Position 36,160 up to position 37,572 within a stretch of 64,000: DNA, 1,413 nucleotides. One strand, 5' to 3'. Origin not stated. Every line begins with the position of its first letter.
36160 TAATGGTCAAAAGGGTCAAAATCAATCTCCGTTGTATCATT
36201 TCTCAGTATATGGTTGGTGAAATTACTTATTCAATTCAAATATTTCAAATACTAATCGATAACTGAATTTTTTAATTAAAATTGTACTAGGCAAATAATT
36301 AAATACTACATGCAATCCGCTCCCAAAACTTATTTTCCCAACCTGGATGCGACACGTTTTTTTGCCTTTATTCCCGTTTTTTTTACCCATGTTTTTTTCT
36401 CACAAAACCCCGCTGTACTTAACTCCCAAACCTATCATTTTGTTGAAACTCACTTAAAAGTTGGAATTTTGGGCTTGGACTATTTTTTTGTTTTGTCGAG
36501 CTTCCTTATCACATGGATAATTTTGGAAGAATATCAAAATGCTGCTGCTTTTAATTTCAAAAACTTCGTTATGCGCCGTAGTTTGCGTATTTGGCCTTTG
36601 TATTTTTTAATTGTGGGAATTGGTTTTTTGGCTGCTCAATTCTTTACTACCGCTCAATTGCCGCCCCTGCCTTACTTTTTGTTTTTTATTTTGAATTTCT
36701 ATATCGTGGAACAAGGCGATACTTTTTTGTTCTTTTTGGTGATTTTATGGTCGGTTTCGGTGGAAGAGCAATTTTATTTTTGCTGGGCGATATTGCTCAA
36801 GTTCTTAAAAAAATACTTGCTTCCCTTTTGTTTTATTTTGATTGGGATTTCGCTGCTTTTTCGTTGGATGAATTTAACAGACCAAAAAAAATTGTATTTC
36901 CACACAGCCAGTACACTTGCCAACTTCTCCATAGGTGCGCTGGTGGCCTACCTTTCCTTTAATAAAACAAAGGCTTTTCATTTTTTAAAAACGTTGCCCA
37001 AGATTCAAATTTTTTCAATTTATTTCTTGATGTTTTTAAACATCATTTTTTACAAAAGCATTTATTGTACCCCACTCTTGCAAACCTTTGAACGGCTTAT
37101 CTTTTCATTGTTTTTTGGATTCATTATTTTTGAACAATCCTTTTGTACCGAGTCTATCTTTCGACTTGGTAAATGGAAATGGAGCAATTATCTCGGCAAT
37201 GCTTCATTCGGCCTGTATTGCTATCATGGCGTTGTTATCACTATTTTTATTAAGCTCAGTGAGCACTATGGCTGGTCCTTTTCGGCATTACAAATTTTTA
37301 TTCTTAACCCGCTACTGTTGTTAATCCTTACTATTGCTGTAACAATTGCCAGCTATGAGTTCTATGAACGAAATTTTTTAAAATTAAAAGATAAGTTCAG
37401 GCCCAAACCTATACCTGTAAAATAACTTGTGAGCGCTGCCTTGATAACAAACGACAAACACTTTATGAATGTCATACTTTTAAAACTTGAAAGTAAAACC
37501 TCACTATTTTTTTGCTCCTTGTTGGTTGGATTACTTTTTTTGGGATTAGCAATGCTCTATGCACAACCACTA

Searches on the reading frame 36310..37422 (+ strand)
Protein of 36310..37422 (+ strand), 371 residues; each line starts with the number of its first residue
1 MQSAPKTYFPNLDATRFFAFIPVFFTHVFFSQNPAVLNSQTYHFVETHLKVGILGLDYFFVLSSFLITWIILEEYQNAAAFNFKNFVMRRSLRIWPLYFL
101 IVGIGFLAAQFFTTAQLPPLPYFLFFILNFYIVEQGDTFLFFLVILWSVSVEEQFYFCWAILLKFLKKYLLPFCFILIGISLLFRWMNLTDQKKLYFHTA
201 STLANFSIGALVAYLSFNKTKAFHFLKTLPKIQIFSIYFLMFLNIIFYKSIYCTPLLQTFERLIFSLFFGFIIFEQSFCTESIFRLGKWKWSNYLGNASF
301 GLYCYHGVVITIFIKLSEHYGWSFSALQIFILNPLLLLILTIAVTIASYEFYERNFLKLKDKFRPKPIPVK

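Call 29: search_protein_families(library=pfam, proteins=[window:36310-37422:+], max_evalue=0.001)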
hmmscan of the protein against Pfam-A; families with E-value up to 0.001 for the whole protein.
window:36310-37422:+ (371 aa): 1 family
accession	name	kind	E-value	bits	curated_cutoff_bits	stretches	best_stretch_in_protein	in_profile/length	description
PF01757.29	Acyl_transf_3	-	3.8e-17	62.8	31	1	11-348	3-324/326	Acyltransferase domain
